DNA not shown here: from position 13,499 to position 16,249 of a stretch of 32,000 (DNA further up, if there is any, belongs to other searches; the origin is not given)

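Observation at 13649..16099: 816-aa fusion of a GalT-like GT-A domain with a single KpsC/KpsS-like domain and a Lys/Pro-rich tail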

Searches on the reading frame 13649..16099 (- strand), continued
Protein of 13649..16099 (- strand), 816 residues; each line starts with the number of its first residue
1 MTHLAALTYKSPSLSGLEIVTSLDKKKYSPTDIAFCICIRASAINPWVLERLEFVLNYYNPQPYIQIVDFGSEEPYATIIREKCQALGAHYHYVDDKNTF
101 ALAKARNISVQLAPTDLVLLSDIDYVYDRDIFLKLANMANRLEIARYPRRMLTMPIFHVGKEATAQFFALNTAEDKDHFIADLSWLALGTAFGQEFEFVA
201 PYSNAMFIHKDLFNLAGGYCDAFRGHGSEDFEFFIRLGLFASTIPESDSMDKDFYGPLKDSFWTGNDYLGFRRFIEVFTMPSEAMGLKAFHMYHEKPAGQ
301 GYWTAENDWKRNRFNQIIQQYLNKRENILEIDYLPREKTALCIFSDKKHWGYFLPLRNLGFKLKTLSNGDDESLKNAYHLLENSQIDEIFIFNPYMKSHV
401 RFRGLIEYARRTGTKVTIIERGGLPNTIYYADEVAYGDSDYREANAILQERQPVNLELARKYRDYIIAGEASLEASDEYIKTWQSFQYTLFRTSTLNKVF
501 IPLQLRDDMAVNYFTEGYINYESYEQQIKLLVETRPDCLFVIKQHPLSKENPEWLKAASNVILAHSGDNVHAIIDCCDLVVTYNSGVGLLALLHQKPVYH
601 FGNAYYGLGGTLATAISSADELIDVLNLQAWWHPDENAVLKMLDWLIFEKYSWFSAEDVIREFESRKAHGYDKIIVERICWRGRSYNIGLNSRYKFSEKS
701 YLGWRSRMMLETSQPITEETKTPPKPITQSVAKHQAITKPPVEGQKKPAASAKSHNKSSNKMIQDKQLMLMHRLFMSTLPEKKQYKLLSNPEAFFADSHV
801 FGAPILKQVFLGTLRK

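Call 31: predict_structure(alignment_id=A2)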
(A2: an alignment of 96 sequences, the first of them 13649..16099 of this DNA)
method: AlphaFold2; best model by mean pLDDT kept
length: 816 residues; sequences in the alignment: 96
mean_pLDDT: 89.3   pTM: 0.84
mean pLDDT of the five models: 89.3, 88.6, 88.4, 88.4, 87.9
residues with pLDDT >= 90: 620; 70-90: 127; 50-70: 13; < 50: 56
segments of 3 or more residues with pLDDT < 50: 1-10, 718-721, 723-761
pLDDT, mean of each block of 10 residues (from residue 1): 42 80 92 97 95 98 98 97 98 93 96 98 97 98 95 96 98 98 94 94 92 97 86 96 93 92 88 95 96 89 85 95 96 97 97 97 96 98 98 94 97 98 95 94 94 96 94 89 91 94 89 87 95 95 93 88 95 97 94 97 91 94 90 94 97 94 91 96 93 85 87 50 43 35 37 40 69 83 91 90 85 78
secondary structure, 60 per line:
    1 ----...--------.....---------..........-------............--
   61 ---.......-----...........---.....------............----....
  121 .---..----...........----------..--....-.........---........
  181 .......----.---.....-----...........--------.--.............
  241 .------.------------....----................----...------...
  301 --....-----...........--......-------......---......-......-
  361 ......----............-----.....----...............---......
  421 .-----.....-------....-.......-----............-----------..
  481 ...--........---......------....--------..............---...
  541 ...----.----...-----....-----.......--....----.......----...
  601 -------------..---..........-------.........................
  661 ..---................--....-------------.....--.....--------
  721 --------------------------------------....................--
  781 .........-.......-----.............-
elements in order (helices of 4 or more, strands of 3 or more residues): H16-20 E33-39 H47-58 E64-70 H76-86 E90-94 H102-112 E117-121 H131-141 E156-159 H161-169 H173-187 E196-200 E206-209 H210-216 H228-241 H261-264 H270-284 E289-291 H303-306 H312-322 H325-330 E338-343 H347-352 H354-359 E361-366 H371-382 E388-392 H397-411 E415-421 E427-431 H439-442 H444-450 H456-467 H479-483 H486-493 E497-502 H509-512 H521-534 E538-543 E561-564 H570-576 E579-582 H587-593 E598-600 H619-628 H636-650 E651-662 E666-681 E684-687 H701-705 H708-712 H759-778 H781-789 H791-797 H803-815

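Call 34: fold_search(model_id=the predicted structure, library=pdb)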
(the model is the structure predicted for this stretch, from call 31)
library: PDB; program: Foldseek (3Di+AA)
matches with E <= 10: 1696; with E <= 0.001: 285
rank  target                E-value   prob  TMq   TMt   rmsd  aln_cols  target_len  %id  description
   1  8fuw                  8.3e-11  1.00  0.26  0.62   6.6       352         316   16  KpsC D160N Kdo adduct (released 2023-03-08)
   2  8fux_A                1.3e-10  1.00  0.26  0.61   6.4       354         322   16  KpsC D160C ternary complex (released 2023-03-08)
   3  8fux_B                1.4e-10  1.00  0.26  0.61   8.9       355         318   16  KpsC D160C ternary complex (released 2023-03-08)
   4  6mgc                  4.2e-10  1.00  0.26  0.62   6.5       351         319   16  Escherichia coli KpsC, N-terminal domain (released 2019-03-27)
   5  2z86_C                6.1e-10  1.00  0.23  0.30  12.1       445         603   16  Crystal structure of chondroitin polymerase from Escherichia coli strain K4 (K4CP) complexed with UDP-GlcUA and UDP (released 2008-09-16)
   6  2z87_A                6.8e-10  1.00  0.24  0.31  10.2       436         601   14  Crystal structure of chondroitin polymerase from Escherichia coli strain K4 (K4CP) complexed with UDP-GalNAc and UDP (released 2008-09-16)
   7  6mgd_B                7.2e-10  1.00  0.27  0.69   5.7       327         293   17  Thermosulfurimonas dismutans KpsC, beta Kdo 2,7 transferase (released 2019-03-27)
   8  2z86_D                8.0e-10  1.00  0.24  0.31  10.5       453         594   15  Crystal structure of chondroitin polymerase from Escherichia coli strain K4 (K4CP) complexed with UDP-GlcUA and UDP (released 2008-09-16)
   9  6mgd_A                1.1e-09  1.00  0.27  0.68   5.7       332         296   16  Thermosulfurimonas dismutans KpsC, beta Kdo 2,7 transferase (released 2019-03-27)
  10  2z87_B                1.1e-09  1.00  0.23  0.31  11.6       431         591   14  Crystal structure of chondroitin polymerase from Escherichia coli strain K4 (K4CP) complexed with UDP-GalNAc and UDP (released 2008-09-16)
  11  2z86_A                2.3e-09  1.00  0.22  0.30  11.6       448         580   14  Crystal structure of chondroitin polymerase from Escherichia coli strain K4 (K4CP) complexed with UDP-GlcUA and UDP (released 2008-09-16)
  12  2z86_B                3.8e-09  1.00  0.24  0.31  10.7       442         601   16  Crystal structure of chondroitin polymerase from Escherichia coli strain K4 (K4CP) complexed with UDP-GlcUA and UDP (released 2008-09-16)
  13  6mgb                  8.1e-09  1.00  0.28  0.65   5.8       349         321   14  Thermosulfurimonas dismutans KpsC, beta Kdo 2,4 transferase (released 2019-03-27)
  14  8vh7_A                7.0e-08  1.00  0.21  0.31  13.1       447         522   10  Crystal structure of heparosan synthase 2 from Pasteurella multocida at 1.98 A (released 2024-07-24)
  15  8vh8_A                1.1e-07  1.00  0.22  0.32  11.6       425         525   10  Crystal structure of heparosan synthase 2 from Pasteurella multocida at 2.85 A (released 2024-09-04)
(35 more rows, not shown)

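Call 43: search_dna_similar(query=window:13649-16099:-, collection=plasmids, mode=protein, max_rows=15)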
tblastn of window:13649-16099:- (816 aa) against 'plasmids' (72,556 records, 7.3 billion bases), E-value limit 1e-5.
Records with a match: 37; places in all: 43; records where one place covers at least 80% of the query: 15.
Best place of each record, by identity: <60% 37.
By first word of the organism name: Sinorhizobium 29; Shinella 3; Rhizobium 3; Citrobacter 1; Escherichia 1.
By predicted mobility (MOB-suite, as given by PLSDB): mobilizable 25; non-mobilizable 8; conjugative 4.
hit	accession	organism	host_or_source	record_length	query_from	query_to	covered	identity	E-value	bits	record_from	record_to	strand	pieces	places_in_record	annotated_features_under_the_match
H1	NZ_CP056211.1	Citrobacter freundii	culture,Wastewater influent sample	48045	30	815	96%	44.4%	0e+0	714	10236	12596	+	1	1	glycosyltransferase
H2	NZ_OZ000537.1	Shinella sp. WSC3-e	-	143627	31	712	84%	39.8%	2e-153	504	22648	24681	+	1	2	glycosyltransferase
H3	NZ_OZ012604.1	Shinella sp. WSD5-1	-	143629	31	712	84%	39.8%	2e-153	504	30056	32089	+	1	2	glycosyltransferase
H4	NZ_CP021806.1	Sinorhizobium meliloti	Medicago truncatula,Single Cell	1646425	29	701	82%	37.9%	2e-152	501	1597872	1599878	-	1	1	none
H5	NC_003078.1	Sinorhizobium meliloti 1021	-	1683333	29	701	82%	37.8%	2e-152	501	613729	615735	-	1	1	none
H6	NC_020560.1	Sinorhizobium meliloti 2011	-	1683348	29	701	82%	37.8%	2e-152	501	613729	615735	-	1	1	none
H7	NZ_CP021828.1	Sinorhizobium meliloti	Medicago truncatula,Single Cell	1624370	29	701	82%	37.8%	4e-152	500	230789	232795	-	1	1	none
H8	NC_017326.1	Sinorhizobium meliloti SM11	-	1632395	29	701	82%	37.8%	5e-152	500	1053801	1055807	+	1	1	none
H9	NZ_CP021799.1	Sinorhizobium meliloti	Medicago sativa,Single Cell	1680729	29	701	82%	37.8%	5e-152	500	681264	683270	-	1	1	none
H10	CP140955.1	Sinorhizobium meliloti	Medicago lupulina,whole organism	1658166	29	701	82%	37.8%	5e-152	500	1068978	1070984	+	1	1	glycosyltransferase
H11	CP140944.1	Sinorhizobium meliloti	Medicago lupulina,whole organism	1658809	29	701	82%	37.8%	5e-152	500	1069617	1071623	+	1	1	glycosyltransferase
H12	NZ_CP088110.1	Sinorhizobium medicae WSM1115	cell culture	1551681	29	701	82%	37.6%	2e-151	499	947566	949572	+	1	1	none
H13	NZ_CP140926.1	Sinorhizobium medicae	Medicago lupulina,whole organism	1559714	29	701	82%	37.6%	2e-151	499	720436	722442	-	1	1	none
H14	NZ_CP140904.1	Sinorhizobium medicae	Medicago lupulina,whole organism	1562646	29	701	82%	37.6%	2e-151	499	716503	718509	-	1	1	none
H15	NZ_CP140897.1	Sinorhizobium medicae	Medicago lupulina,whole organism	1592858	29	701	82%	37.6%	2e-151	499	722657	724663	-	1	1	none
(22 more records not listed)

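Call 44: get_annotated_region(hit=H5, flank=12000)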
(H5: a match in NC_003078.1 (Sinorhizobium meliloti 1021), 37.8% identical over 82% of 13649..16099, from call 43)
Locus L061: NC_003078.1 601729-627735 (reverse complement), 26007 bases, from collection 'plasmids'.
description: Sinorhizobium meliloti 1021 plasmid pSymB, complete sequence
organism: Sinorhizobium meliloti 1021 (NCBI taxid 266834)
taxonomy: Bacteria; Pseudomonadota; Alphaproteobacteria; Hyphomicrobiales; Rhizobiaceae; Sinorhizobium; Sinorhizobium meliloti; Sinorhizobium meliloti 1021
host: -; source: -; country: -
typing (MOB-suite, as given by PLSDB): mobilizable; relaxase MOBQ
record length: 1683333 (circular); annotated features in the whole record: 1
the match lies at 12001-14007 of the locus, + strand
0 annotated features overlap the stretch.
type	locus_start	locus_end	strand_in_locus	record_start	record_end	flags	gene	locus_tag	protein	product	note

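Call 45: get_annotated_region(hit=H1, flank=12000)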
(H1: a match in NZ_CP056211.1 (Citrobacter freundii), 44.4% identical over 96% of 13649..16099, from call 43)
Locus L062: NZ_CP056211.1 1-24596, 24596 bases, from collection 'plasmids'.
description: Citrobacter freundii strain RHBSTW-00985 plasmid pRHBSTW-00985_4, complete sequence
organism: Citrobacter freundii (NCBI taxid 546)
taxonomy: Bacteria; Pseudomonadota; Gammaproteobacteria; Enterobacterales; Enterobacteriaceae; Citrobacter; Citrobacter freundii
host: -; source: culture,Wastewater influent sample; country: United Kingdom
typing (MOB-suite, as given by PLSDB): conjugative; replicon IncX5; relaxase MOBP; mating-pair formation MPF_T
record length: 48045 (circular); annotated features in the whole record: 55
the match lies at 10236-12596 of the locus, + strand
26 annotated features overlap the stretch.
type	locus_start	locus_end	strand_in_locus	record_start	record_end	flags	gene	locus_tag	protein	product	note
CDS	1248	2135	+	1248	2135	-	-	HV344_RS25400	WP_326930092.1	replication initiation protein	GO:0006270 - DNA replication initiation [Evidence IEA]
CDS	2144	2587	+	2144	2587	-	-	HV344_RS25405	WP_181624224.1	hypothetical protein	-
CDS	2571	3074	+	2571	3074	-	ddp1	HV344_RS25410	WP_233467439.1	DNA distortion polypeptide 3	-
CDS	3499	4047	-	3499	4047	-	-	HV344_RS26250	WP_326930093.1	hypothetical protein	-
CDS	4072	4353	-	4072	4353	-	-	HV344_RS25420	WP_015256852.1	hypothetical protein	-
CDS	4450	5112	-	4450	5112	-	-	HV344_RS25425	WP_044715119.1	AAA family ATPase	-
CDS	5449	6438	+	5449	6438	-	-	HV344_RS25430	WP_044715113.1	recombinase family protein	-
CDS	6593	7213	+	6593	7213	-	parA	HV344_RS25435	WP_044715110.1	ParA family partition ATPase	-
CDS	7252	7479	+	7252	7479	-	-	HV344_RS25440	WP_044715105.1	plasmid partition protein ParG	-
CDS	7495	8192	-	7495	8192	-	-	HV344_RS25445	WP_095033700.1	IS1-like element IS1B family transposase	GO:0006313 - DNA transposition [Evidence IEA]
CDS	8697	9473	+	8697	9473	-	-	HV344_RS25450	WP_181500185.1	ABC transporter permease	-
CDS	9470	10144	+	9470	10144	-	-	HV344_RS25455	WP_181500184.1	ABC transporter ATP-binding protein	-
CDS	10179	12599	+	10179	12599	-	-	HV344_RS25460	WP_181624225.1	glycosyltransferase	-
CDS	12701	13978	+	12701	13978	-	-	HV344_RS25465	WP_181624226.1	CatB-related O-acetyltransferase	GO:0046677 - response to antibiotic [Evidence IEA]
CDS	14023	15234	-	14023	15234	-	-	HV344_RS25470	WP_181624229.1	capsular biosynthesis protein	-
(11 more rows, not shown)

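Call 47: search_protein_families(library=pfam, proteins=[L061:6111-7790:+, L061:9531-10172:-, L061:10943-11743:-, L061:14792-15856:+, L061:15866-16894:-, L061:16935-18239:-, L061:17816-19093:-, L061:19317-20360:+, L061:21928-23217:+, L061:23283-24950:+], max_evalue=0.00001)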
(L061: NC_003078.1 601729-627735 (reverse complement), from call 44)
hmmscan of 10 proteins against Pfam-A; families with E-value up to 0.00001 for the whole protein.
L061:6111-7790:+ (559 aa): 1 family
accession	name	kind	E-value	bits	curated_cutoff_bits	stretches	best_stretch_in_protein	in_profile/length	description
PF00353.25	HemolysinCabind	-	3.6e-25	88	23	3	414-448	2-36/36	RTX calcium-binding nonapeptide repeat (4 copies)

L061:9531-10172:- (213 aa): 4 families
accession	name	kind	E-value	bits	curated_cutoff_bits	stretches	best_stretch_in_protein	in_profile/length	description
PF00665.32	rve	-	4.1e-22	78.8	32.6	1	55-153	2-102/102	Integrase core domain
PF13333.12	rve_2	-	1.4e-16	60.8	22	1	160-211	1-56/56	Integrase core domain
PF13276.12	HTH_21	-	4e-07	30.6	28.1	1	2-32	29-60/60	HTH-like domain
PF13683.12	rve_3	-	5.5e-06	26.5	26.5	0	143-203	3-67/67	Integrase core domain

L061:10943-11743:- (266 aa): 2 families
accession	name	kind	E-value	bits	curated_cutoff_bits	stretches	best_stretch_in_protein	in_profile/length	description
PF00132.30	Hexapep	-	4e-12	45.7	27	1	149-183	2-36/36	Bacterial transferase hexapeptide (six repeats)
PF14602.12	Hexapep_2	-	4.2e-06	26.8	27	1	149-183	2-34/34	Hexapeptide repeat of succinyl-transferase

L061:14792-15856:+ (354 aa): 1 family
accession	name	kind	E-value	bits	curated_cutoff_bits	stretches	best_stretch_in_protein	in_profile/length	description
PF05159.20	Capsule_synth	-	2.3e-36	126.3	20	1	68-326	5-310/310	Capsule polysaccharide biosynthesis protein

L061:15866-16894:- (342 aa): 1 family
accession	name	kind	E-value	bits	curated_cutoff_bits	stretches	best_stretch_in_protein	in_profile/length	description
PF01061.29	ABC2_membrane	-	4.6e-08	33.3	26.9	1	96-302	4-211/211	ABC-2 type transporter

L061:16935-18239:- (434 aa): 1 family
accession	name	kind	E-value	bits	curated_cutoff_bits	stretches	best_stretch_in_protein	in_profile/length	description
PF02548.21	Pantoate_transf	-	1.5e-38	133.1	28.7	1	240-411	90-258/259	Ketopantoate hydroxymethyltransferase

L061:17816-19093:- (425 aa): 4 families
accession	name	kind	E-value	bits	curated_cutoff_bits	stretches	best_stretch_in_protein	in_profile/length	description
PF07992.20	Pyr_redox_2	-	9.2e-66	222.6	26.1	1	19-283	2-269/291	Pyridine nucleotide-disulphide oxidoreductase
PF14759.12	Reductase_C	-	8e-21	74.8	25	1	335-423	1-85/85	Reductase C-terminal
PF00070.33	Pyr_redox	-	1.8e-20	73.7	22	1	159-231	1-72/82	Pyridine nucleotide-disulphide oxidoreductase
PF13738.12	Pyr_redox_3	-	3.2e-06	27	30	0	15-126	162-270/305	Pyridine nucleotide-disulphide oxidoreductase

L061:19317-20360:+ (347 aa): 0 families

L061:21928-23217:+ (429 aa): 3 families
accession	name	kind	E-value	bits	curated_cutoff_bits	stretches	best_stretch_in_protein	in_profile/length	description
PF05170.20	AsmA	-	1.2e-14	54.5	29.8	1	5-113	9-118/607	AsmA family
PF05359.17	DUF748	-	2.5e-07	29.6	50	0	2-117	15-124/1037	Domain of Unknown Function (DUF748)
PF13116.12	YhdP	-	6.4e-06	24.8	46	0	3-122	9-130/1224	YhdP protein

L061:23283-24950:+ (555 aa): 2 families
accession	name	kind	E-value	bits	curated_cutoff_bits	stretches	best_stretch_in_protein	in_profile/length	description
PF05170.20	AsmA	-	1e-26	94.3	29.8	1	154-365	391-606/607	AsmA family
PF13116.12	YhdP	-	4.9e-11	41.7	46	1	245-402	1008-1180/1224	YhdP protein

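Call 53: search_protein_families(library=pfam, proteins=[L061:700-1998:+, L061:1995-2774:+, L061:2480-3430:+, L061:3431-4027:+, L061:3810-4763:+, L061:4838-5851:-, L061:5015-5869:+, L061:10342-10875:-, L061:11872-14214:+, L061:20779-21555:-], max_evalue=0.0001)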
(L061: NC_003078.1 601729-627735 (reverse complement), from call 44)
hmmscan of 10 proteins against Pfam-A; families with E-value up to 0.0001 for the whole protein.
L061:700-1998:+ (432 aa): 1 family
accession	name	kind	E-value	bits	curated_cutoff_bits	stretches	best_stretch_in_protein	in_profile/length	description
PF05159.20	Capsule_synth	-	8.9e-36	124.4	20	1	88-335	18-310/310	Capsule polysaccharide biosynthesis protein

L061:1995-2774:+ (259 aa): 1 family
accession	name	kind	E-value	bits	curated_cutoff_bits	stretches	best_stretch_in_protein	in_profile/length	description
PF01061.29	ABC2_membrane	-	1.2e-11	45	26.9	1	14-221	3-211/211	ABC-2 type transporter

L061:2480-3430:+ (316 aa): 1 family
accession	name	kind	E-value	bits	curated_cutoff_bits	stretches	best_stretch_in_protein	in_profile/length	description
PF00005.33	ABC_tran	-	1.7e-15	58.3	25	1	119-248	2-137/137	ABC transporter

L061:3431-4027:+ (198 aa): 0 families

L061:3810-4763:+ (317 aa): 0 families

L061:4838-5851:- (337 aa): 2 families
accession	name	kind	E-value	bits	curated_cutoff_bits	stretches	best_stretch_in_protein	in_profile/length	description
PF01380.27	SIS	-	1.9e-28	99.3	25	1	61-188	6-131/131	SIS domain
PF00571.33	CBS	-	3.3e-17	63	24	2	281-334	1-54/57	CBS domain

L061:5015-5869:+ (284 aa): 0 families

L061:10342-10875:- (177 aa): 4 families
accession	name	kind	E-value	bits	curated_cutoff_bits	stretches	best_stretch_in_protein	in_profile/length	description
PF13518.12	HTH_28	-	3.5e-26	91.4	25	2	63-117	1-52/52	Helix-turn-helix domain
PF13384.12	HTH_23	-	2.4e-09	37.2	24.6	0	22-52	19-49/50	Homeodomain-like domain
PF01527.26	HTH_Tnp_1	-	6.9e-07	29.8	24.1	0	57-111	5-57/75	Transposase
PF13565.12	HTH_32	-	2.4e-06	28.4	33.7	0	94-121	3-31/73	Homeodomain-like domain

L061:11872-14214:+ (780 aa): 2 families
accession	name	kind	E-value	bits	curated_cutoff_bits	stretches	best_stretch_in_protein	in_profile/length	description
PF10111.15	Glyco_tranf_2_2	-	9.3e-130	432.5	27.3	1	49-335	1-276/276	Glycosyltransferase like family 2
PF05159.20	Capsule_synth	-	2e-12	47.6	20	1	459-623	94-272/310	Capsule polysaccharide biosynthesis protein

L061:20779-21555:- (258 aa): 0 families
